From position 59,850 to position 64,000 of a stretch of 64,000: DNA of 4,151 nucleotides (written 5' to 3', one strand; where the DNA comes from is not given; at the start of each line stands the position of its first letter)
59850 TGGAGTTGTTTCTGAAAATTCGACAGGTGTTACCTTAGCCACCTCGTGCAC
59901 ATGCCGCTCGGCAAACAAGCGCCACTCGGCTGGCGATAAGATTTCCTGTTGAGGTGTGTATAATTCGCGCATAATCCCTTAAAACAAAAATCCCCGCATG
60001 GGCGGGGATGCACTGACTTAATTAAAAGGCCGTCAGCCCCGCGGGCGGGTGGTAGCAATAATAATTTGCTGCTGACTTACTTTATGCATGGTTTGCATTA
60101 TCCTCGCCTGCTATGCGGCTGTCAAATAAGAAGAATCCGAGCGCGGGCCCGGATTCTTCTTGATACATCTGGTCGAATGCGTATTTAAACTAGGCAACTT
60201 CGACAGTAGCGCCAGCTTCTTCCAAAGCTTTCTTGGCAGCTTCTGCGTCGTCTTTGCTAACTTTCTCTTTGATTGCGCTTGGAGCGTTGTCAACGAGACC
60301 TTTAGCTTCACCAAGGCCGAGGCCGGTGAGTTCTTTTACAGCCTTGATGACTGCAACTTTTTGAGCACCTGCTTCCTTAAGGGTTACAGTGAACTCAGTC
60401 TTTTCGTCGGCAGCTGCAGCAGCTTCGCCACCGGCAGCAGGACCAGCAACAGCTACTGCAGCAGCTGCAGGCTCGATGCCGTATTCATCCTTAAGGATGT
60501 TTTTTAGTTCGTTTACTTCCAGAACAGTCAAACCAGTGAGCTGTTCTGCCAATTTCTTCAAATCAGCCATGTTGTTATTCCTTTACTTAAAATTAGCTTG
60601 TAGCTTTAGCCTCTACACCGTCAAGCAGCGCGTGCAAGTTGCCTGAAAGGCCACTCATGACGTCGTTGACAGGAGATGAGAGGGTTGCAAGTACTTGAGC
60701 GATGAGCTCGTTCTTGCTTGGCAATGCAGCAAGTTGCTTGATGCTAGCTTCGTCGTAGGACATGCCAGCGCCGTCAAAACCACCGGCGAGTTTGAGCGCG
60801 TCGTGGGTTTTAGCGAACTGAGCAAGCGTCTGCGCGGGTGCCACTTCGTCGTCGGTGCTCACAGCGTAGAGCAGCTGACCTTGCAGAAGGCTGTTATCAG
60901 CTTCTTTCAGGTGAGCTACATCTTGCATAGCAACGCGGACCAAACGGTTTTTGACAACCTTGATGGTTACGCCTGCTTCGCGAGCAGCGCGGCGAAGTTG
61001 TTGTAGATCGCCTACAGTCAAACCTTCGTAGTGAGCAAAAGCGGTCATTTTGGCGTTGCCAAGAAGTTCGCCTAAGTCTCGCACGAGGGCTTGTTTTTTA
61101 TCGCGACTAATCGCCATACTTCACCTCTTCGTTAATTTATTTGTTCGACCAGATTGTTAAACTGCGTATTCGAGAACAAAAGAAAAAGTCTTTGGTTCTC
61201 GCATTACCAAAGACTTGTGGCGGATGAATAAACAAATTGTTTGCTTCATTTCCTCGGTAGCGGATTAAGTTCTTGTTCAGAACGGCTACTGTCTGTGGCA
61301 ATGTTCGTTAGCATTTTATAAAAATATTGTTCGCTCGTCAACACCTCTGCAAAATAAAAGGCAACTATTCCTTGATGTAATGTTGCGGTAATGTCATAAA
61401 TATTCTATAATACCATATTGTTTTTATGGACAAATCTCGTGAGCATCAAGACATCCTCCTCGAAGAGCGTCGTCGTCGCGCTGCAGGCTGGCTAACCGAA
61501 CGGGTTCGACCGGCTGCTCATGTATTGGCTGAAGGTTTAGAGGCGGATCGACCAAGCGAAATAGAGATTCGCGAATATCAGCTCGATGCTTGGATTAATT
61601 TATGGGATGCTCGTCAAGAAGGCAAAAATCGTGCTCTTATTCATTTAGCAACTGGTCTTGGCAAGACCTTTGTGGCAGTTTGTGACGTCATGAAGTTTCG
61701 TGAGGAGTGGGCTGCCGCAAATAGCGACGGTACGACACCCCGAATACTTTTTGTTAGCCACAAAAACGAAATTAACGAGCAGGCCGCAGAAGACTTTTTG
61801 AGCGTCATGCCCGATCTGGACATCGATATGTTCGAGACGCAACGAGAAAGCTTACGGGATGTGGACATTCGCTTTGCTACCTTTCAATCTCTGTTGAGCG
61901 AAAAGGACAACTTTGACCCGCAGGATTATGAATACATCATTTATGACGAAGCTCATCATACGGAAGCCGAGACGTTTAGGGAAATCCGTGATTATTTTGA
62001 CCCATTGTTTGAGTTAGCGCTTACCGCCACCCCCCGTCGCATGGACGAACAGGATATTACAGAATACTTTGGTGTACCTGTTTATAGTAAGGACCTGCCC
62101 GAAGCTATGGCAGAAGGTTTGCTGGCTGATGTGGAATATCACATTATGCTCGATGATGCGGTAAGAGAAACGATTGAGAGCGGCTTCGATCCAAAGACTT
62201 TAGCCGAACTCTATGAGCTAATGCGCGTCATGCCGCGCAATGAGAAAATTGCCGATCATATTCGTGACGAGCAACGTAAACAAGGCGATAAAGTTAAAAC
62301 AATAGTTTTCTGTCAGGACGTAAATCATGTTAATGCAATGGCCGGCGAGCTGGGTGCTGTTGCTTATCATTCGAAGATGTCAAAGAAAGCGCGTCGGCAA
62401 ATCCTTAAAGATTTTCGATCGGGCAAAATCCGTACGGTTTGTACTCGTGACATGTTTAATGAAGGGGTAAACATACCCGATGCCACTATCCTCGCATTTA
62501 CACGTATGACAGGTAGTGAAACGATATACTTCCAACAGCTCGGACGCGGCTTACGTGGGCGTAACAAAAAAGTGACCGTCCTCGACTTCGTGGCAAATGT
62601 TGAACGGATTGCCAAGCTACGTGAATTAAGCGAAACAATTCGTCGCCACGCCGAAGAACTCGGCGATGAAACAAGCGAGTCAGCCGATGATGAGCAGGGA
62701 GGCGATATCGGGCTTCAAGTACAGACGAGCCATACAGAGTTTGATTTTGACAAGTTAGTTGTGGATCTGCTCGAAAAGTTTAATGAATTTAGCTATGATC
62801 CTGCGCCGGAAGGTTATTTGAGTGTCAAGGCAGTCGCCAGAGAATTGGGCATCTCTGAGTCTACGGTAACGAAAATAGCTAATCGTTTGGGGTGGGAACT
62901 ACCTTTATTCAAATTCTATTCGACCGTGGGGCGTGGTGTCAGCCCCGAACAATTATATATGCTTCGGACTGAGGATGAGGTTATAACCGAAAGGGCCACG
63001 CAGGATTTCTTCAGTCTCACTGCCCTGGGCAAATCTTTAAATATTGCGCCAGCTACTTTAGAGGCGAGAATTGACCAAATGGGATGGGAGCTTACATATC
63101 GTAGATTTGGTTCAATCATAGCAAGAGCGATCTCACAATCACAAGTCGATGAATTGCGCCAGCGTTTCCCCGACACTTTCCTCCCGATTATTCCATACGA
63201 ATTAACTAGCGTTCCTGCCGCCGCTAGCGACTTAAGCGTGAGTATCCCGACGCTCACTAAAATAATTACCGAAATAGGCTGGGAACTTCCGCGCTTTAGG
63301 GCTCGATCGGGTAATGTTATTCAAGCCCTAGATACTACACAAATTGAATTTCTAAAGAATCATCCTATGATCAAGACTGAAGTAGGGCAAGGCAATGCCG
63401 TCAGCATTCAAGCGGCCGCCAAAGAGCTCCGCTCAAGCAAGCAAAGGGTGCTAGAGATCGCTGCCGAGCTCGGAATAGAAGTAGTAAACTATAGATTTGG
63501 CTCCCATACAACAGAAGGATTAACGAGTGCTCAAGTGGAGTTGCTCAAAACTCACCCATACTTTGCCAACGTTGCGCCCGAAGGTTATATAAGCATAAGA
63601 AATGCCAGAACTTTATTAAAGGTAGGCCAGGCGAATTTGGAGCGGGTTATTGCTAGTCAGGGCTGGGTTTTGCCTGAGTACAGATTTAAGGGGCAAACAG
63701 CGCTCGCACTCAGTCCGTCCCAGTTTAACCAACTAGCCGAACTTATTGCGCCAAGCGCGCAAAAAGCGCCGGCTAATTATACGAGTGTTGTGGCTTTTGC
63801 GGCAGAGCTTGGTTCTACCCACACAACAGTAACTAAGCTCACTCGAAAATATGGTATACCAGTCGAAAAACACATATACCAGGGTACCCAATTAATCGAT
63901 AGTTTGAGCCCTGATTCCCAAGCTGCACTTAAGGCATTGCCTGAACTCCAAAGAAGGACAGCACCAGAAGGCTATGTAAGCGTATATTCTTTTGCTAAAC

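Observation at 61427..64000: SF2 DEAH helicase fused to a long tandem array of excisionase-type HTH modules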

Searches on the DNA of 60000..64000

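Call 40: search_rna_families(source=window, start=60000, end=64000, threshold=evalue, max_evalue=1)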
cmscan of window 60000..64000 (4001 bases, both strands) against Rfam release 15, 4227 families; matches with E-value up to 1: 2.
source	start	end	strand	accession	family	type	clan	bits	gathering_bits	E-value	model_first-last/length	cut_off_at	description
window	61173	61316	-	RF00557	L10_leader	Cis-reg; leader;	-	57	44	1.2e-07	1-138/138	no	Ribosomal protein L10 leader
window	60444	60542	-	RF01497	ALIL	Cis-reg;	-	15.8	50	0.67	1-117/117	no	ALIL pseudoknot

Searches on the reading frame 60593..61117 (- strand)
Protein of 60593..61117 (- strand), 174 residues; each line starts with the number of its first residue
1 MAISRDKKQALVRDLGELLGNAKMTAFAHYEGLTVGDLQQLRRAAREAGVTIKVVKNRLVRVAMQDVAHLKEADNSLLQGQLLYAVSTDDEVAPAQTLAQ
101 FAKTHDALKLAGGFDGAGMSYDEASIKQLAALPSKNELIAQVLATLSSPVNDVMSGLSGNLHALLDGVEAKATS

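Call 86: find_related_loci(query=window:60593-61117:-, collection=metagenome_contigs, flank=10000)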
Query window:60593-61117:- (174 aa) in metagenome_contigs; peptide patterns used: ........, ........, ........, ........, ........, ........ (x = any residue, [..] = any of these).
476 stretches matched a pattern; 241 encode a relative of the query (tblastn E <= 1e-3); the best 80 are kept; 80 distinct loci.
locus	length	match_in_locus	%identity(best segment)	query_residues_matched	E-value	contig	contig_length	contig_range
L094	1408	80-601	79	1-174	7e-93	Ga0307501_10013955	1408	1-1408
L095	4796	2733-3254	77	1-174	7e-85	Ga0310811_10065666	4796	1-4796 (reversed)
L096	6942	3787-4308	76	1-174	2e-83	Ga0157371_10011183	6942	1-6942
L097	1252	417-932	76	1-172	2e-87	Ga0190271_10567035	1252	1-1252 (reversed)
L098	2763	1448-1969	76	1-174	2e-82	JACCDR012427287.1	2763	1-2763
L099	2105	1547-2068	76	1-174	2e-83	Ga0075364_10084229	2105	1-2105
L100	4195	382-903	72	1-174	1e-79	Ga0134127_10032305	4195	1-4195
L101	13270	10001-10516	75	1-172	3e-79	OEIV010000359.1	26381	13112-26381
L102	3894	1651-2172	72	1-174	2e-79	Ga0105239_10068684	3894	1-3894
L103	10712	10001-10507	73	1-169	1e-78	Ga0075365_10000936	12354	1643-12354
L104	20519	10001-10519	72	1-173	9e-78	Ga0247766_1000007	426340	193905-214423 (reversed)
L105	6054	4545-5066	73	1-174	8e-77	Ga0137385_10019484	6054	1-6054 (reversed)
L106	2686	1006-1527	71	1-174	1e-77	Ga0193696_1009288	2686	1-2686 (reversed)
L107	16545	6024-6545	70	1-174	7e-75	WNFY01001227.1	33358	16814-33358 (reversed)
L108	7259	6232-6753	70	1-174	7e-75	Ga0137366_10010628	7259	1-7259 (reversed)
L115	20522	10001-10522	67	1-174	6e-73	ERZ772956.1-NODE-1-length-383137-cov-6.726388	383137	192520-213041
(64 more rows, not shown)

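Call 91: search_protein_families(library=pfam, proteins=[L103:4125-5123:+, L103:5130-6626:+, L103:6623-7489:-, L103:8639-9778:+, L104:3364-4311:+, L104:5435-6385:+, L104:6387-7232:+, L104:7670-8833:-, L115:7784-9271:+, L104:4341-4901:+], max_evalue=0.0001)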
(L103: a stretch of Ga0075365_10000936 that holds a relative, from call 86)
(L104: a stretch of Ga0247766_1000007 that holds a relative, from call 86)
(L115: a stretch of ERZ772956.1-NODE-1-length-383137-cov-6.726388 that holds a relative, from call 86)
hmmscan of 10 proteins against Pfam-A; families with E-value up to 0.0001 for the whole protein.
L103:4125-5123:+ (332 aa): 1 family
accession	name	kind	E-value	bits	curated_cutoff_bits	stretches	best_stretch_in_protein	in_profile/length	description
PF00303.24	Thymidylat_synt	-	2.5e-117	391.2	24.3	1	29-332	1-266/266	Thymidylate synthase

L103:5130-6626:+ (498 aa): 1 family
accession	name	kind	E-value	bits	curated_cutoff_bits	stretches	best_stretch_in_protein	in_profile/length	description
PF00293.34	NUDIX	-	2.3e-09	37.8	21.1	1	346-469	4-122/134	NUDIX domain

L103:6623-7489:- (288 aa): 0 families

L103:8639-9778:+ (379 aa): 3 families
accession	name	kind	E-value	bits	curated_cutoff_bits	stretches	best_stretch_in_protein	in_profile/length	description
PF01546.33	Peptidase_M20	-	4e-24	86.1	24.6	1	71-361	1-205/206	Peptidase family M20/M25/M40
PF07687.19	M20_dimer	-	4.3e-18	65.7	21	1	169-273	1-106/107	Peptidase dimerisation domain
PF04389.22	Peptidase_M28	-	3.1e-05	24.2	21.3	0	58-161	2-94/193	Peptidase family M28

L104:3364-4311:+ (315 aa): 1 family
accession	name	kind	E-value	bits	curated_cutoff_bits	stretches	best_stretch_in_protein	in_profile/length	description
PF01636.29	APH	-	3.4e-17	63.4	23.2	1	33-228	15-212/239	Phosphotransferase enzyme family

L104:5435-6385:+ (316 aa): 2 families
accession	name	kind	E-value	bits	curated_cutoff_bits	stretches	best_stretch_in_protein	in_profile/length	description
PF00383.29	dCMP_cyt_deam_1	-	4.4e-09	36.6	25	1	220-292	50-101/102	Cytidine and deoxycytidylate deaminase zinc-binding region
PF14437.12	MafB19-deam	-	5.4e-07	30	27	1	237-297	43-105/142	MafB19-like deaminase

L104:6387-7232:+ (281 aa): 1 family
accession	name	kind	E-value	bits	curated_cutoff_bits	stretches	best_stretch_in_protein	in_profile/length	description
PF00303.24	Thymidylat_synt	-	4e-98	328.2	24.3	1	8-279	2-265/266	Thymidylate synthase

L104:7670-8833:- (387 aa): 4 families
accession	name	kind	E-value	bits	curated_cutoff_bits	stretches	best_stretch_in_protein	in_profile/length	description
PF00534.26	Glycos_transf_1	-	2.2e-25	89.6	26.4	1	198-350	5-159/172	Glycosyl transferases group 1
PF13692.12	Glyco_trans_1_4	-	1.8e-21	77.3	27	1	210-342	3-134/142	Glycosyl transferases group 1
PF13439.12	Glyco_transf_4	-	7.6e-07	29.7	28.5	1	38-160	8-116/170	Glycosyltransferase Family 4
PF20706.3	GT4-conflict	-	7.5e-06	25.6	26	1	215-311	204-309/385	Family 4 Glycosyltransferase in conflict systems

L115:7784-9271:+ (495 aa): 1 family
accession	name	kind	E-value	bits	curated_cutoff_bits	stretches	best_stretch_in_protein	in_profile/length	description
PF05887.16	Trypan_PARP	-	2.5e-05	24.7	100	1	397-482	54-132/134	Procyclic acidic repetitive protein (PARP)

L104:4341-4901:+ (186 aa): 1 family
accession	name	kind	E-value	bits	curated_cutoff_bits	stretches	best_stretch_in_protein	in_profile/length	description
PF01467.32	CTP_transf_like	-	1e-13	52.1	21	1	33-162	2-133/133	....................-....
